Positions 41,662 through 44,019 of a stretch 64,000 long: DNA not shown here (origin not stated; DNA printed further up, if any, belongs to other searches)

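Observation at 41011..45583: Cai-like betaine-CoA operon that uses an ADP-forming (CoA-binding + ATP-grasp) ligase instead of CaiB/CaiC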

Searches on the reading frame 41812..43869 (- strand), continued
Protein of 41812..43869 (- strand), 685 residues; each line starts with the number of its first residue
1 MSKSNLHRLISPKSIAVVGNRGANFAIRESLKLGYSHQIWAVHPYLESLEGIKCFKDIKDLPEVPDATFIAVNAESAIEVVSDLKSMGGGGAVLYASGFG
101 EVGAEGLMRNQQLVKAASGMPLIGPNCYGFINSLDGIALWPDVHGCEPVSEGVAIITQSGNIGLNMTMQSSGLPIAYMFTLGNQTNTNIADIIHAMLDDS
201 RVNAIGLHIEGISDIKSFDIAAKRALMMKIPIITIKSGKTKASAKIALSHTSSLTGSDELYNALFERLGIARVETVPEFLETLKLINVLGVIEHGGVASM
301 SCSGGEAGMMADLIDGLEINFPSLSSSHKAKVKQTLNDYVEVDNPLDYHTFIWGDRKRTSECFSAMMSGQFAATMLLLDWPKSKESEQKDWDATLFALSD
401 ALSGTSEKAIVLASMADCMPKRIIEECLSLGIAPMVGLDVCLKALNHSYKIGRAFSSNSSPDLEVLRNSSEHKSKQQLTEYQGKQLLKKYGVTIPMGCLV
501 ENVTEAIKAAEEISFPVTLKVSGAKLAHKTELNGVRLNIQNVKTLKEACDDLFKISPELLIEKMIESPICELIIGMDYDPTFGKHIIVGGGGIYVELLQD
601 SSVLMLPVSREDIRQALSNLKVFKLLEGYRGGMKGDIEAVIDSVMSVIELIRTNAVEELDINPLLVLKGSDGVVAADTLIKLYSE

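Call 32: find_related_loci(query=A1, collection=genome_contigs, flank=10000)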
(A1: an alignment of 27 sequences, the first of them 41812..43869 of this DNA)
Query A1 (685 aa) in genome_contigs; peptide patterns used: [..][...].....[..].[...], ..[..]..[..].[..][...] (x = any residue, [..] = any of these).
600 stretches matched a pattern (row limit reached: there are more); 595 encode a relative of the query (tblastn E <= 1e-3); the best 80 are kept; 80 distinct loci.
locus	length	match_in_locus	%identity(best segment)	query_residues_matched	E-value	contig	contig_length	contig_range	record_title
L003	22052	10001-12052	81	1-684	0e+0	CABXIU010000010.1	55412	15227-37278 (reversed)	MAG: uncultured gamma proteobacterium genome assembly, contig: AG-319-D09_NODE_10, whole genome shotgun sequence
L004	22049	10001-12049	66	1-682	0e+0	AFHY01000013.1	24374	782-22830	Gamma proteobacterium SCGC AAA007-O20 AAA007-O20_Cont16, whole genome shotgun sequence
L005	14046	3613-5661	65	1-682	0e+0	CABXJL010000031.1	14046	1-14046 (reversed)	MAG: uncultured gamma proteobacterium genome assembly, contig: AG-319-E10_NODE_31, whole genome shotgun sequence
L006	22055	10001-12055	55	1-682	0e+0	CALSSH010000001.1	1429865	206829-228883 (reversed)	MAG: uncultured Pseudomonadales bacterium isolate V_MB144 genome assembly, contig: contig_11545_V_MB144, whole genome sh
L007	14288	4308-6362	55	1-682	0e+0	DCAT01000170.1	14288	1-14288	MAG TPA_asm: Oceanospirillaceae bacterium UBA1126 UBA1126_contig_2302, whole genome shotgun sequence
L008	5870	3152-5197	51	1-682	0e+0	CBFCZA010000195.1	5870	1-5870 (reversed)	MAG TPA_asm: uncultured Curvivirga sp. isolate SRR26215674_concoct_138 genome assembly, contig: ERZ25073485.14356, whole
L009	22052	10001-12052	84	1-684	0e+0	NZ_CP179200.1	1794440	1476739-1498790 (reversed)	Pseudothioglobus sp. nBUS_23 chromosome, complete genome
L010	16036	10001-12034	45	2-681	0e+0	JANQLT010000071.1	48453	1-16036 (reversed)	MAG: Kiloniellales bacterium isolate PL25a_bin.68 k99_4324195, whole genome shotgun sequence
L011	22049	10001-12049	44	1-682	0e+0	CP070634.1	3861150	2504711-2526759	MAG: Rhodospirillales bacterium isolate bin96 chromosome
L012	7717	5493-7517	45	6-685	0e+0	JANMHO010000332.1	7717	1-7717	MAG: Rhodobiaceae bacterium isolate OTE_70_metabat_227 OTE_70_k141_4371485, whole genome shotgun sequence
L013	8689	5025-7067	46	2-682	0e+0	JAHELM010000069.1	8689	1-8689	MAG: Rhodospirillales bacterium isolate Ww62 NODE_20472_length_8689_cov_2.249883, whole genome shotgun sequence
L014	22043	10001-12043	43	6-685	0e+0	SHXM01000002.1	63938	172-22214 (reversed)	MAG: Rhodoferax sp. isolate Baikal-deep-G92 BACOMB-40M-C109, whole genome shotgun sequence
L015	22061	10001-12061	44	1-685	0e+0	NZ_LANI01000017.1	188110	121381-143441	Kiloniella litopenaei strain P1-1 contig17, whole genome shotgun sequence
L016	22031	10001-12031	44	6-682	0e+0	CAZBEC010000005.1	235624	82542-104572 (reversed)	MAG TPA_asm: uncultured Thalassospiraceae bacterium isolate SRP167671_co2_97 genome assembly, contig: NODE_22_length_235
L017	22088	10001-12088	42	1-685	0e+0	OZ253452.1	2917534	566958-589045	MAG: Candidatus Spongiihabitans sp. isolate 2f8c62a6-771b-4376-9b9a-acaaca664f49 genome assembly, chromosome: 1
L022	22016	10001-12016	43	6-680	0e+0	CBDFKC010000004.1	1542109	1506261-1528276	MAG: Candidatus Poriferihabitaceae bacterium isolate a4d69010-f4a5-4de6-8f99-68a287b319f1 genome assembly, contig: conti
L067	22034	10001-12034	44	5-680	9e-177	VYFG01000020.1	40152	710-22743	MAG: Gammaproteobacteria bacterium isolate SB0677_bin_2 NODE_334_length_40152_cov_22.952715, whole genome shotgun sequen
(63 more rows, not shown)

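Call 40: search_protein_families(library=pfam, proteins=[L006:1550-2350:+, L006:2400-3416:-, L006:3485-4786:-, L006:4891-5979:+, L006:6084-7766:-, L006:12899-13939:-, L006:13987-14460:+, L006:14493-15539:-, L006:15896-17458:+, L006:18088-19674:+], max_evalue=0.000001)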
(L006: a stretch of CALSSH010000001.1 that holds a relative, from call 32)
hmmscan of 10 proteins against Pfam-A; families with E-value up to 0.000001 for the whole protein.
L006:1550-2350:+ (266 aa): 3 families
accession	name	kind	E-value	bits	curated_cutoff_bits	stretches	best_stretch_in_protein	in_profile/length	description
PF01614.24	IclR_C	-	2.5e-36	125.3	24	1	99-260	12-173/174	Bacterial transcriptional regulator IclR C-terminal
PF09339.16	HTH_IclR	-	9.2e-12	45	22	1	24-71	4-51/52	IclR helix-turn-helix domain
PF12802.13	MarR_2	-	9.2e-08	32.6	27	1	26-68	8-50/61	MarR family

L006:2400-3416:- (338 aa): 4 families
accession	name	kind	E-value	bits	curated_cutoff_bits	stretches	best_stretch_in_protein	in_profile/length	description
PF08240.17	ADH_N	-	1.9e-21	76.7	23.5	1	25-127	1-100/104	Alcohol dehydrogenase GroES-like domain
PF00107.32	ADH_zinc_N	-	4e-14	53.1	31.8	1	174-295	1-128/129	Zinc-binding dehydrogenase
PF16912.11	Glu_dehyd_C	-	4.3e-07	30.1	34.9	1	137-279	3-152/211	Glucose dehydrogenase C-terminus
PF13602.12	ADH_zinc_N_2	-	7.9e-07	30.5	27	0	220-332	18-134/134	Zinc-binding dehydrogenase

L006:3485-4786:- (433 aa): 1 family
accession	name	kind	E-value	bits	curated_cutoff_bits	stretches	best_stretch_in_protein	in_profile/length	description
PF00815.25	Histidinol_dh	-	1.3e-130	436.6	27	1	14-419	5-410/411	Histidinol dehydrogenase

L006:4891-5979:+ (362 aa): 4 families
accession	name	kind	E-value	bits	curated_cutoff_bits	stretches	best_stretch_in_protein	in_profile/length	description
PF13377.12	Peripla_BP_3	-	4.4e-30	105.4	26.5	1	196-355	3-167/167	Periplasmic binding protein-like domain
PF00532.27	Peripla_BP_1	-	2.6e-25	89.9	22.2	1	87-334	3-261/281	Periplasmic binding proteins and sugar binding domain of LacI family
PF00356.27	LacI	-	1.9e-14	53.6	27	1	32-72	4-44/46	Bacterial regulatory proteins, lacI family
PF13407.12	Peripla_BP_4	-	6.2e-13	49.3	35.1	1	88-303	1-220/258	Periplasmic binding protein domain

L006:6084-7766:- (560 aa): 1 family
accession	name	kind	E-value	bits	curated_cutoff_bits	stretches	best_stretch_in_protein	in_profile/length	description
PF01268.25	FTHFS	-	1.7e-275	915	27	1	7-560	2-556/556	Formate--tetrahydrofolate ligase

L006:12899-13939:- (346 aa): 3 families
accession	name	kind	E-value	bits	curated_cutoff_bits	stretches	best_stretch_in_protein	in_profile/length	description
PF12833.13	HTH_18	-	2.8e-23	82.4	33.6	1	262-340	1-79/80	Helix-turn-helix domain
PF00165.29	HTH_AraC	-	8.4e-12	45.4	26.6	0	302-337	2-39/42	Bacterial regulatory helix-turn-helix proteins, AraC family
PF01965.30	DJ-1_PfpI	-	5.5e-10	39.7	26.6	1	33-199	2-163/165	DJ-1/PfpI family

L006:13987-14460:+ (157 aa): 1 family
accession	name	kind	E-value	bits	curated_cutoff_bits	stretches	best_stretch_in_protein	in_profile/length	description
PF13279.12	4HBT_2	-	8.4e-24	84.8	25.5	1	12-130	1-120/122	Thioesterase-like superfamily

L006:14493-15539:- (348 aa): 1 family
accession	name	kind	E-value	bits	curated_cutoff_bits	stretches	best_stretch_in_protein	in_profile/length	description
PF02574.22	S-methyl_trans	-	1.4e-61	209.3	22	1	16-296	1-283/283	Homocysteine S-methyltransferase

L006:15896-17458:+ (520 aa): 1 family
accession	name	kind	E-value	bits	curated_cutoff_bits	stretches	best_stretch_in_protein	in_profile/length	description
PF06253.16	MTTB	-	5.2e-231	767.4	25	1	17-514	3-499/500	Trimethylamine methyltransferase (MTTB)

L006:18088-19674:+ (528 aa): 0 families

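Call 52: search_dna_similar(query=window:41812-43869:-, collection=plasmids, mode=protein, max_rows=60, rows=spread)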
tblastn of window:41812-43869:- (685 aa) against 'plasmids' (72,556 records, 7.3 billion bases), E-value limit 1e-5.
Records with a match: 489; places in all: 646; records where one place covers at least 80% of the query: 439.
Best place of each record, by identity: <60% 489.
By first word of the organism name: Rhizobium 143; Sinorhizobium 38; Pseudosulfitobacter 22; Rhodococcus 20; Sphingobium 16; Cupriavidus 12; Paracoccus 10; Halobaculum 10; Streptomyces 10; Haladaptatus 9; and 93 more.
By predicted mobility (MOB-suite, as given by PLSDB): non-mobilizable 335; conjugative 107; mobilizable 47.
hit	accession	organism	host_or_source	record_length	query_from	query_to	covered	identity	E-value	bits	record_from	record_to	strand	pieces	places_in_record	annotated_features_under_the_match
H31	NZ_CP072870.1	Rhizobium sp. NLR16a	lentil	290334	1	681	99%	43.9%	1e-172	554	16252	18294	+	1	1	acetate--CoA ligase family protein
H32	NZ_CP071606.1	Rhizobium binae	lentil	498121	1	680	99%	43.5%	2e-169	545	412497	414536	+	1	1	acetate--CoA ligase family protein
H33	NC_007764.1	Rhizobium etli CFN 42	-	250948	1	680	99%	43.4%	2e-168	542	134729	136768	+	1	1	acetate--CoA ligase family protein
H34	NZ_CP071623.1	Rhizobium bangladeshense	lentil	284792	1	680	99%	42.9%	2e-168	542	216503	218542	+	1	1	acetate--CoA ligase family protein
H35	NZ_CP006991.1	Rhizobium etli bv. mimosae str. IE4771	Phaseolus vulgaris,whole organism,nodule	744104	1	681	99%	42.7%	5e-173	555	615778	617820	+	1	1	acetate--CoA ligase family protein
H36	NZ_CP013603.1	Rhizobium sp. N731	Phaseolus vulgaris,Whole ...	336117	1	680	99%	42.7%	4e-171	550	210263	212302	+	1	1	acetate--CoA ligase family protein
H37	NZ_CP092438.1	Rhizobium sp. K102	Phaseolus vulgaris,Cell culture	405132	1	680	99%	42.6%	1e-162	525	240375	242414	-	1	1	acetate--CoA ligase family protein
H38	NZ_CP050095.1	Rhizobium leguminosarum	Trifolium pratense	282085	1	680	99%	42.5%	2e-168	542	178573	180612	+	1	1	acetate--CoA ligase family protein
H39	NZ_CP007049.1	Rhizobium leguminosarum bv. trifolii WSM1689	root nodule of Trifolium uniflorum ...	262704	1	680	99%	42.3%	9e-174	558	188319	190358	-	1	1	acetate--CoA ligase family protein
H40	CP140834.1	Rhizobium ruizarguesonis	Trifolium pratense,whole organism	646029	1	680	99%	42.3%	3e-165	533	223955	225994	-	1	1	acetate--CoA ligase family protein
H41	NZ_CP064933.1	Rhizobium phaseoli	Phaseolus vulgaris,single cell,soil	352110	1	680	99%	42.2%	3e-168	541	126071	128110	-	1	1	acetate--CoA ligase family protein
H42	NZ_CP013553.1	Rhizobium phaseoli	Phaseolus vulgaris,Whole ...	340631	1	680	99%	42.2%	1e-167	540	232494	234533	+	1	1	acetate--CoA ligase family protein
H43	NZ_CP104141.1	Rhizobium sp. WSM1274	Vicia sp.,cell culture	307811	1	684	100%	41.8%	8e-168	540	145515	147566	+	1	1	acetate--CoA ligase family protein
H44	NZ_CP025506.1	Rhizobium leguminosarum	Pisum sativum,pea nodule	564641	1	672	98%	42.5%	4e-169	544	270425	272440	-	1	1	acetate--CoA ligase family protein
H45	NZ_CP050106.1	Rhizobium leguminosarum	Trifolium repens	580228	1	672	98%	42.4%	1e-167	540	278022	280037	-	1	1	acetate--CoA ligase family protein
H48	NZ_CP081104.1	Ruegeria conchae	-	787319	1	681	99%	39.4%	2e-150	490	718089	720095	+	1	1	acetate--CoA ligase family protein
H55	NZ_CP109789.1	Leisingera thetidis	-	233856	4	681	99%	28.0%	1e-65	243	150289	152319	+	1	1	acetate--CoA ligase family protein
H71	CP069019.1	Pseudosulfitobacter pseudonitzschiae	Skeletonema menzelii,The surface ...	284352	1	680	83%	30.0%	2e-37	264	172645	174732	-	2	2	acetate--CoA ligase family protein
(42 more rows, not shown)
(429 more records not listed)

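Call 53: get_annotated_region(hit=H48, flank=7000)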
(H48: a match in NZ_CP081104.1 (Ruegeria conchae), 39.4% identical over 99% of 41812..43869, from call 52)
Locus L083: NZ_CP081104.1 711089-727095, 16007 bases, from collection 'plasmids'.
description: Ruegeria conchae strain M340 plasmid unnamed1, complete sequence
organism: Ruegeria conchae (NCBI taxid 981384)
taxonomy: Bacteria; Pseudomonadota; Alphaproteobacteria; Rhodobacterales; Roseobacteraceae; Ruegeria; Ruegeria conchae
host: -; source: -; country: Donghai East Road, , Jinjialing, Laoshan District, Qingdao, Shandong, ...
typing (MOB-suite, as given by PLSDB): non-mobilizable
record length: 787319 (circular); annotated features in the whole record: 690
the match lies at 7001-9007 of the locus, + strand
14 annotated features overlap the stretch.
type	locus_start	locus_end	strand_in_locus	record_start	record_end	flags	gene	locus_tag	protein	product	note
CDS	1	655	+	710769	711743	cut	-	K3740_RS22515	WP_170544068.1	LysR family transcriptional regulator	GO:0006355 - regulation of DNA-templated transcription [Evidence IEA]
CDS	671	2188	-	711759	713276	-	-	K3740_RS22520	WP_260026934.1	trimethylamine methyltransferase family protein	GO:0015948 - methanogenesis [Evidence IEA]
CDS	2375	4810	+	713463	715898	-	-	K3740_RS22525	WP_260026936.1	FAD-dependent oxidoreductase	-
CDS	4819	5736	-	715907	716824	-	-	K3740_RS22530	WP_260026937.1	GlxA family transcriptional regulator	-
CDS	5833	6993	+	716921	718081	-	-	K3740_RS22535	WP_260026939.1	acyl-CoA dehydrogenase family protein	-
CDS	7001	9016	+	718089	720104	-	-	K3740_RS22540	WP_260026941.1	acetate--CoA ligase family protein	-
CDS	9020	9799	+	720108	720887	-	-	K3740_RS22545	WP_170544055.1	carnitinyl-CoA dehydratase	-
CDS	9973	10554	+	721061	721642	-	-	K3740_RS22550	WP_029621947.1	XRE family transcriptional regulator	GO:0006355 - regulation of DNA-templated transcription [Evidence IEA]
CDS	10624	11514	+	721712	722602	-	-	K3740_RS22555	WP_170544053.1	LysR substrate-binding domain-containing protein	-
CDS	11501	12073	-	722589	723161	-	-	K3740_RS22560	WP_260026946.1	thiamine pyrophosphate-dependent enzyme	-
CDS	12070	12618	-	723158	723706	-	-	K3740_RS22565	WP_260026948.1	decarboxylase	-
CDS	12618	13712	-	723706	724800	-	-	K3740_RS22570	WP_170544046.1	histidinol-phosphate transaminase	GO:0000105 - histidine biosynthetic process [Evidence IEA]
CDS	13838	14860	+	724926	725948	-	-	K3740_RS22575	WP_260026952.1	succinylglutamate desuccinylase/aspartoacylase family protein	-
CDS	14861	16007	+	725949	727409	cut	-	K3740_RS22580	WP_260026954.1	aldehyde dehydrogenase family protein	-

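Call 54: get_annotated_region(hit=H55, flank=7000)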
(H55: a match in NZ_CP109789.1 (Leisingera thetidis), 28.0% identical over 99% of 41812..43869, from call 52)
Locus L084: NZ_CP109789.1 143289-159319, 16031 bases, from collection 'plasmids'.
description: Leisingera thetidis strain BMJM1 plasmid pBMJM1_2, complete sequence
organism: Leisingera thetidis (NCBI taxid 2930199)
taxonomy: Bacteria; Pseudomonadota; Alphaproteobacteria; Rhodobacterales; Roseobacteraceae; Leisingera; Leisingera thetidis
host: -; source: -; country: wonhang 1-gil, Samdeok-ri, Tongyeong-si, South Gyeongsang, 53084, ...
typing (MOB-suite, as given by PLSDB): conjugative; relaxase MOBF; mating-pair formation MPF_T
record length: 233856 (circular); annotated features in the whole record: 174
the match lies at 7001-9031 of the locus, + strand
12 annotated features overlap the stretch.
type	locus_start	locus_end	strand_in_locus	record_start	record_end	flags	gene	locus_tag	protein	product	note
CDS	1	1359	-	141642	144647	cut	mobF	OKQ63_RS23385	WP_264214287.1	MobF family relaxase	-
CDS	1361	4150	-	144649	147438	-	-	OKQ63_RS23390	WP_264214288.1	type IV secretion system DNA-binding domain-containing protein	-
CDS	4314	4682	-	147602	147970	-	-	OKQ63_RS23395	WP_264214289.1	hypothetical protein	-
CDS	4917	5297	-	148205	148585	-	-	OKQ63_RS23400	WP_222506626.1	hypothetical protein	-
CDS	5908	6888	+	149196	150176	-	-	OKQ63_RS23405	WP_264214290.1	LysR family transcriptional regulator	GO:0006355 - regulation of DNA-templated transcription [Evidence IEA]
CDS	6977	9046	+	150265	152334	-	-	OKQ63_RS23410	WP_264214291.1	acetate--CoA ligase family protein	-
CDS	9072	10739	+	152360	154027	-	-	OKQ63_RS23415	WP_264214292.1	ABC transporter substrate-binding protein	-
CDS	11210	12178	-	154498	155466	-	-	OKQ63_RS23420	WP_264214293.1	SMP-30/gluconolactonase/LRE family protein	-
CDS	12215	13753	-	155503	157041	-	garD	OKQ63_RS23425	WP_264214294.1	galactarate dehydratase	GO:0046392 - galactarate catabolic process [Evidence IEA]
CDS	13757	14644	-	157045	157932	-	-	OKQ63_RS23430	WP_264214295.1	2-hydroxy-3-oxopropionate reductase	GO:0019580 - galactarate metabolic process [Evidence IEA]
CDS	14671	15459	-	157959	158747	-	-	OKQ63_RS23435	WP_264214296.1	aldolase/citrate lyase family protein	-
CDS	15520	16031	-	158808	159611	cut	-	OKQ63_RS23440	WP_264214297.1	NAD(P)-dependent oxidoreductase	-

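Call 62: find_homologous_proteins(query=L083:7001-9016:+)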
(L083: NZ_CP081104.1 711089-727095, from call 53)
Query L083:7001-9016:+ (671 aa): 8000 proteins with E <= 0.001 among 8000 candidates; the best 120 are listed.
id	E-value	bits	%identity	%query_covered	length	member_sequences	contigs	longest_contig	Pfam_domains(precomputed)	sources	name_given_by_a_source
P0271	0.0e+0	1477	100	100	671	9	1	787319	PF13607.12,PF13549.12,PF13380.13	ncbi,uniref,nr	ncbi:acetate--CoA ligase family protein (plasmid) [Ruegeria conchae]|uniref:acetate--CoA ligase fami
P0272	0.0e+0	1291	87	100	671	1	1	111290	PF13607.12,PF13549.12,PF13380.13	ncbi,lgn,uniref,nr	ncbi:acetyl-CoA synthetase [Ruegeria halocynthiae]|uniref:Acetyl-CoA synthetase n=1 Tax=Ruegeria hal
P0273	0.0e+0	1279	86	100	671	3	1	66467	PF13607.12,PF13549.12,PF13380.13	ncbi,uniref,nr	ncbi:acetate--CoA ligase family protein [uncultured Ruegeria sp.]|uniref:acetate--CoA ligase family 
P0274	0.0e+0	1272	86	100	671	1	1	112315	PF13607.12,PF13549.12,PF13380.13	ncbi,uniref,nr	ncbi:acetate--CoA ligase family protein [uncultured Ruegeria sp.]|uniref:acetate--CoA ligase family 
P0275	0.0e+0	1269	86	100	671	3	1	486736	PF13607.12,PF13549.12,PF13380.13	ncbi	-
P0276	0.0e+0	1259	85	100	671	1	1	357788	PF13607.12,PF13549.12,PF13380.13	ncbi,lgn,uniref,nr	ncbi:acyl-CoA synthetase [Ruegeria sp. ANG-R]|uniref:acetate--CoA ligase family protein n=1 Tax=Rueg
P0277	0.0e+0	1230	83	100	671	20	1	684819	PF13607.12,PF13549.12,PF13380.13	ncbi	-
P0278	0.0e+0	1228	82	100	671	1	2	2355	PF13607.12,PF13549.12,PF13380.13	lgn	-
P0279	0.0e+0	1223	83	100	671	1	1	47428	PF13607.12,PF13549.12,PF13380.13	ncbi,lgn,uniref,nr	ncbi:acetate--CoA ligase family protein [Ruegeria sp.]|uniref:acetate--CoA ligase family protein n=1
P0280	0.0e+0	1222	82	100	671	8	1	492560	PF13607.12,PF13549.12,PF13380.13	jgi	jgi:acetyl-CoA synthetase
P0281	0.0e+0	1217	81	100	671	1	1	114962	PF13607.12,PF13549.12,PF13380.13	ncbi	-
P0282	0.0e+0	1217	81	100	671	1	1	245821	PF13607.12,PF13549.12,PF13380.13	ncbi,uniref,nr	ncbi:acetate--CoA ligase family protein [Ruegeria arenilitoris]|uniref:acetate--CoA ligase family pr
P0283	0.0e+0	1213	81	100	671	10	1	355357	PF13607.12,PF13549.12,PF13380.13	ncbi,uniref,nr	ncbi:acetate--CoA ligase family protein [Ruegeria arenilitoris]|uniref:acetate--CoA ligase family pr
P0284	0.0e+0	1209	81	100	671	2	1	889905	PF13607.12,PF13549.12,PF13380.13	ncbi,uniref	ncbi:acetate--CoA ligase family protein [Ruegeria sp. ANG10]|uniref:acetate--CoA ligase family prote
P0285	0.0e+0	1209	82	100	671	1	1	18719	PF13607.12,PF13549.12,PF13380.13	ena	-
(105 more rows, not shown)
